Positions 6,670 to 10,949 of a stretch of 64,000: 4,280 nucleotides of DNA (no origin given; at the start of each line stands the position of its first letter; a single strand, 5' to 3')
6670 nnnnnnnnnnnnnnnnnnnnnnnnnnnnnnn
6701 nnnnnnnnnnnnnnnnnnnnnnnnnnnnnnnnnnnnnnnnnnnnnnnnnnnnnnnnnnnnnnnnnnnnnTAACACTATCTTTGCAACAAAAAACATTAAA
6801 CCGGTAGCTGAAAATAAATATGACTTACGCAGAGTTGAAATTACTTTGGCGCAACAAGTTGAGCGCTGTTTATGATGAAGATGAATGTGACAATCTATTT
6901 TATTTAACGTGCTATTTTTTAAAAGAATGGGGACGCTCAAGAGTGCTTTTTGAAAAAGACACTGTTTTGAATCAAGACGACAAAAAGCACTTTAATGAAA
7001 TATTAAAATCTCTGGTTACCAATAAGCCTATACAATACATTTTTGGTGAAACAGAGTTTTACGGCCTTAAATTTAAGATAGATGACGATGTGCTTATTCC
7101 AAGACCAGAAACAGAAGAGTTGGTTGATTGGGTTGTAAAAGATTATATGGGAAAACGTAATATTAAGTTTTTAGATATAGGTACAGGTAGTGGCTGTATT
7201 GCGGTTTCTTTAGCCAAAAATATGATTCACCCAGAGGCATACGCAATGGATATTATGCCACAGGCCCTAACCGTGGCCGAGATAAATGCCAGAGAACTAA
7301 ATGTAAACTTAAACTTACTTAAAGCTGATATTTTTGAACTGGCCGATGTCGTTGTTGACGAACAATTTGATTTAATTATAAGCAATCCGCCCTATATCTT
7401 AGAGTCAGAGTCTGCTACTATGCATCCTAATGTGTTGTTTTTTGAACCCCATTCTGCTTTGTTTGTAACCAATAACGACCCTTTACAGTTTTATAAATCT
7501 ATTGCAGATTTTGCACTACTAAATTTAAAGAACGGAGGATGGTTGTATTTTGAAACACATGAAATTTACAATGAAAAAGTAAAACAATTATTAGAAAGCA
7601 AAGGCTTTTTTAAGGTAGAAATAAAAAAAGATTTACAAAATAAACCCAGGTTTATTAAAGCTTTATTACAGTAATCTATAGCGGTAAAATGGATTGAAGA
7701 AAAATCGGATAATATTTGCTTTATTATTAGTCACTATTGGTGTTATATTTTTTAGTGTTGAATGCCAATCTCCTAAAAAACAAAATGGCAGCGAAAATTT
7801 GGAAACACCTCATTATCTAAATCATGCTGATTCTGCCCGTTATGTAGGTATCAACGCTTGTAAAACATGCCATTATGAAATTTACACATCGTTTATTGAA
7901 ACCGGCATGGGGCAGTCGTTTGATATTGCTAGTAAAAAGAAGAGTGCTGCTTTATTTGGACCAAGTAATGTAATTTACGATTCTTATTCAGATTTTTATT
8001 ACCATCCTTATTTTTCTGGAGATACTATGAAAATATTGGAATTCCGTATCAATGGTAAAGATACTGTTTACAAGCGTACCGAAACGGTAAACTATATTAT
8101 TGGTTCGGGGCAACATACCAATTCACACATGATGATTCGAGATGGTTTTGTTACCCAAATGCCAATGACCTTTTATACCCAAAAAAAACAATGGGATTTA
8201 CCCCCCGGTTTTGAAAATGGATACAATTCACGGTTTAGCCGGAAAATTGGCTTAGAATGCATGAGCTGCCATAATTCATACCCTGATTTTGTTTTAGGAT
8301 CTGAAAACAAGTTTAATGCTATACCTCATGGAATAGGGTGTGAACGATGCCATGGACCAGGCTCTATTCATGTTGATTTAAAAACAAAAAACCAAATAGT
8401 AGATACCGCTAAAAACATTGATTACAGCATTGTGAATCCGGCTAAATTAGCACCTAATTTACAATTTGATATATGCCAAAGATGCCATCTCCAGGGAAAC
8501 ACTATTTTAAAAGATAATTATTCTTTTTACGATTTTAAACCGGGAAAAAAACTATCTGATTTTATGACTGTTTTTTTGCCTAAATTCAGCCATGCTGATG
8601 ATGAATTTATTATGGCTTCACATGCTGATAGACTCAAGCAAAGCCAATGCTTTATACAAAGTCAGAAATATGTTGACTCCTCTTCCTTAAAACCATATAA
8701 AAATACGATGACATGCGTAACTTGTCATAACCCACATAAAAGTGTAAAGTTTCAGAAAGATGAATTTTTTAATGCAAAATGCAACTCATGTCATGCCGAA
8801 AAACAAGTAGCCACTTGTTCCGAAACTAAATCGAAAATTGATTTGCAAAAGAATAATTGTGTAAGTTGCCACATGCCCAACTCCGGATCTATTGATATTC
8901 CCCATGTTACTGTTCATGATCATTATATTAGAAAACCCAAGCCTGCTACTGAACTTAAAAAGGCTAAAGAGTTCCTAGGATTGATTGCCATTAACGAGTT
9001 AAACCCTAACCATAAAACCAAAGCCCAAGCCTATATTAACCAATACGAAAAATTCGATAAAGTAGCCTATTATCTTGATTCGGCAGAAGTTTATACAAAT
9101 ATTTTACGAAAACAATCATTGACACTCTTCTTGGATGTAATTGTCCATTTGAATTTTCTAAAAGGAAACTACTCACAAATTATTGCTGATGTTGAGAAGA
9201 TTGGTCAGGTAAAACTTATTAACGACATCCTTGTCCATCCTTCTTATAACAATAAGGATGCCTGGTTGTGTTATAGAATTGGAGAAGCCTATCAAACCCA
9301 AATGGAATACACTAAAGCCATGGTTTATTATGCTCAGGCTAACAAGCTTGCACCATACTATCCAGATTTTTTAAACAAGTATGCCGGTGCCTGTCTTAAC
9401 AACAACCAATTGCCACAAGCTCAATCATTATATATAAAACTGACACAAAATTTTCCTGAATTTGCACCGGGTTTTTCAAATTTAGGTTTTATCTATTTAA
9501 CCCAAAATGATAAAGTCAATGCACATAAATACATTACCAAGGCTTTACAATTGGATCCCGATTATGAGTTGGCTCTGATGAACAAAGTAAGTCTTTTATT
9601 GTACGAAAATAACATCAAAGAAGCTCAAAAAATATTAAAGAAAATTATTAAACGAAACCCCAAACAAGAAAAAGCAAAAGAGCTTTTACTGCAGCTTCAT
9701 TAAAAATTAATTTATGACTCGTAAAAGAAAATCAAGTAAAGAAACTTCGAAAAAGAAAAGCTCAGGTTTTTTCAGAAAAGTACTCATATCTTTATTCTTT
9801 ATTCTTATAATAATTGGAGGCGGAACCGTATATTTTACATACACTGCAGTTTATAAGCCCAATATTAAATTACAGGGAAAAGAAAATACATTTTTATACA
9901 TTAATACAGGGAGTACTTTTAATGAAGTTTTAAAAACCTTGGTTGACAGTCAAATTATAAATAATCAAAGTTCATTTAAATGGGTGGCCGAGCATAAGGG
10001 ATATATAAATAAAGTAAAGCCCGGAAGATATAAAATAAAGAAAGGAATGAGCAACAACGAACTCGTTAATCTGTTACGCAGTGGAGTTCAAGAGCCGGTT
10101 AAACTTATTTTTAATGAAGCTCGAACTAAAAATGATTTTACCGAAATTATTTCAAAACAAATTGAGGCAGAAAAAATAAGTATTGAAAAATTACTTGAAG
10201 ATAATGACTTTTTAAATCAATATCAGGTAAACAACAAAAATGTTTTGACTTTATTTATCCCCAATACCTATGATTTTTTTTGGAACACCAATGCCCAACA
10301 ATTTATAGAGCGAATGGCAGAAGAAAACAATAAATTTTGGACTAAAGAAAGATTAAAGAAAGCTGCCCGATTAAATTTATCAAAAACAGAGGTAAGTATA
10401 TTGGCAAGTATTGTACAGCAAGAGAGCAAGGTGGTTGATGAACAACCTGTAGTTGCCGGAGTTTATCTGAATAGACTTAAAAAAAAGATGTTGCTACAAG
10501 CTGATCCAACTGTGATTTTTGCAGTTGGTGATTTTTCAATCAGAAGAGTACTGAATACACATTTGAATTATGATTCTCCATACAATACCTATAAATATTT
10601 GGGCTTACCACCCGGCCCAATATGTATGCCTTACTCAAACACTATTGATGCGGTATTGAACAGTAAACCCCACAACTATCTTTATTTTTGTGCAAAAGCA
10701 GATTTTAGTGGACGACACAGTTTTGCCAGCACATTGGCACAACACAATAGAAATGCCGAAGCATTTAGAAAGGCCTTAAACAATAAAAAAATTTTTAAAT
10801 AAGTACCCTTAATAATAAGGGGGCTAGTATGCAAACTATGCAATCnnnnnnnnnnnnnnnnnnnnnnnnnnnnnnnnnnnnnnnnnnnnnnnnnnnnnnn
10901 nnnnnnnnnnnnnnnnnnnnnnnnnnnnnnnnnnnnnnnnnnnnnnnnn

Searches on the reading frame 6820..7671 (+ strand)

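Call 4: search_protein_families(library=pfam, proteins=[window:6820-7671:+])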
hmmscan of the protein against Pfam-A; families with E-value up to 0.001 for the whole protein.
window:6820-7671:+ (284 aa): 14 families
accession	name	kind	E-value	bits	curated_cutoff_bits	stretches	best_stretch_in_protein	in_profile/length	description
PF13847.12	Methyltransf_31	-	8.2e-13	48.7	27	1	113-204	3-82/145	Methyltransferase domain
PF05175.20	MTS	-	2.1e-12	47.5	23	1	113-197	31-113/170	Methyltransferase small domain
PF13649.12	Methyltransf_25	-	3.1e-09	37.9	27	1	118-189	2-71/97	Methyltransferase domain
PF06325.19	PrmA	-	8.5e-09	35.8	22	1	112-189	160-233/296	Ribosomal protein L11 methyltransferase (PrmA)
PF08241.18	Methyltransf_11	-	1.7e-07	32.2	21.2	1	118-189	1-67/95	Methyltransferase domain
PF17827.6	PrmC_N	-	1.4e-06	29.2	23.4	1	11-76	7-71/71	PrmC N-terminal domain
PF08242.18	Methyltransf_12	-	2.6e-05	25.3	30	1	118-189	1-72/98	Methyltransferase domain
PF01170.24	UPF0020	-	2.9e-05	24.3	22.3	1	138-194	78-133/197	RMKL-like, methyltransferase domain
PF05971.18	Methyltransf_10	-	8.5e-05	22.5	23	1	79-200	61-195/299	RNA methyltransferase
PF12847.13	Methyltransf_18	-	0.00011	22.7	27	1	114-163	15-64/151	Methyltransferase domain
PF02390.23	Methyltransf_4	-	0.00013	21.9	24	0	116-184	4-74/173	Putative methyltransferase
PF03602.21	Cons_hypoth95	-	0.00027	21.1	24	1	113-237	41-171/182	Conserved hypothetical protein 95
PF07669.17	Eco57I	-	0.00034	21.2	25.3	1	175-198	69-90/171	Eco57I restriction-modification methylase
PF13489.12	Methyltransf_23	-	0.00061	20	27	0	111-189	20-88/164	Methyltransferase domain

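Call 5: search_protein_families(library=ncbifam, proteins=[window:6820-7671:+])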
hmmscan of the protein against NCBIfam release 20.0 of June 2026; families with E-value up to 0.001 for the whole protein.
window:6820-7671:+ (284 aa): 32 families (the best 25 are shown)
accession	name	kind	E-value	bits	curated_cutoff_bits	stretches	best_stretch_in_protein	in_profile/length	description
TIGR03534.1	RF_mod_PrmC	equivalog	1.1e-74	251.1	199.1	1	34-279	9-252/253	peptide chain release factor N(5)-glutamine methyltransferase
TIGR00536.1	hemK_fam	subfamily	8.4e-57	192.4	115.5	1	39-281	39-280/286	HemK family protein methyltransferase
TIGR03533.1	L3_gln_methyl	equivalog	3e-37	128.5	229.7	1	46-258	53-262/284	50S ribosomal protein L3 N(5)-glutamine methyltransferase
NF002421.0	PRK01544.1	equivalog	1.2e-36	126.5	567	1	42-280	43-303/524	bifunctional peptide chain release factor N(5)-glutamine methyltransferase PrmC/tRNA (guanosine(46)-N7)-methyltransferase TrmB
TIGR03704.1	PrmC_rel_meth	equivalog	6.3e-24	84.8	248.8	1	55-265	27-235/251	putative protein N(5)-glutamine methyltransferase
NF011529.0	PRK14968.1-3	equivalog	5.2e-18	65.2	162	1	79-202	4-118/198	putative methyltransferase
TIGR00537.1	hemK_rel_arch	hypoth_equivalog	7.5e-12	45.3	87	1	113-198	19-98/179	HemK2/MTQ2 family protein methyltransferase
NF011530.0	PRK14968.1-4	equivalog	2.2e-11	43.5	243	1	90-200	18-117/202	putative methyltransferase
NF047853.1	tRm6a37MtseTrmN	equivalog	1.4e-09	38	350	1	115-196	45-128/244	tRNA(1)(Val) (adenine(37)-N(6))-methyltransferase TrmN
TIGR02072.1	BioC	equivalog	2.1e-09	37.6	184.95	1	99-189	21-104/244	malonyl-ACP O-methyltransferase BioC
NF043040.1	corrin_prot_MT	hypoth_equivalog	5.9e-08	32.4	180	1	100-188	29-116/216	corrinoid protein-associated methyltransferase CpaM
NF001784.0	PRK00517.2-1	equivalog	6.2e-08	32.5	244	1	112-189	150-228/290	50S ribosomal protein L11 methyltransferase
NF007023.0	PRK09489.1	equivalog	6.9e-08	32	295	1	116-192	199-271/342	16S rRNA (guanine(1207)-N(2))-methyltransferase RsmC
NF011527.0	PRK14968.1-1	equivalog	7.8e-08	32.3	242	1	87-196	10-107/192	putative methyltransferase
NF001790.0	PRK00517.3-3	equivalog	9.4e-08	31.7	269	1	113-190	122-199/262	50S ribosomal protein L11 methyltransferase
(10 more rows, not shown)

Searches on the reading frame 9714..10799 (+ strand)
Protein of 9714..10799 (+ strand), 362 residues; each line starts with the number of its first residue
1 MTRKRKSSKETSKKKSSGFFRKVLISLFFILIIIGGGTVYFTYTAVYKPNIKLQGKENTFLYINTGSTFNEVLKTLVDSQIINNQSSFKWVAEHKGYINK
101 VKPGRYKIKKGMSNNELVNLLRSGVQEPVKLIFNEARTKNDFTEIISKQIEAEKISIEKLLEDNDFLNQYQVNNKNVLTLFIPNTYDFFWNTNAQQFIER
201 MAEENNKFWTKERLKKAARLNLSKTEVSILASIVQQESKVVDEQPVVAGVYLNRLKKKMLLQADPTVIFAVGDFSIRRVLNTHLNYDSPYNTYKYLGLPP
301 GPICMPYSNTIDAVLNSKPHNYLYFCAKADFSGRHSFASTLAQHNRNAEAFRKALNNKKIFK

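Call 4: search_protein_families(library=pfam, proteins=[window:9714-10799:+])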
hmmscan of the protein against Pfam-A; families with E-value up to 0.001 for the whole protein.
window:9714-10799:+ (362 aa): 1 family
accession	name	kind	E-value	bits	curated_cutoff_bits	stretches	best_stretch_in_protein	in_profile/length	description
PF02618.21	YceG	-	2.7e-84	283.3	32.4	1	62-349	2-274/275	YceG-like family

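Call 5: search_protein_families(library=ncbifam, proteins=[window:9714-10799:+])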
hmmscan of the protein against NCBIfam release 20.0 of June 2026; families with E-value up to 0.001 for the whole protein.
window:9714-10799:+ (362 aa): 2 families
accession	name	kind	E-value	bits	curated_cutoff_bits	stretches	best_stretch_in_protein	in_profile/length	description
TIGR00247.1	TIGR00247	hypoth_equivalog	6.4e-59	199.7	103.4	1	23-357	4-346/347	endolytic transglycosylase MltG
NF007619.0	PRK10270.1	equivalog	4.2e-40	137.8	532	1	22-358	3-337/340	cell division protein YceG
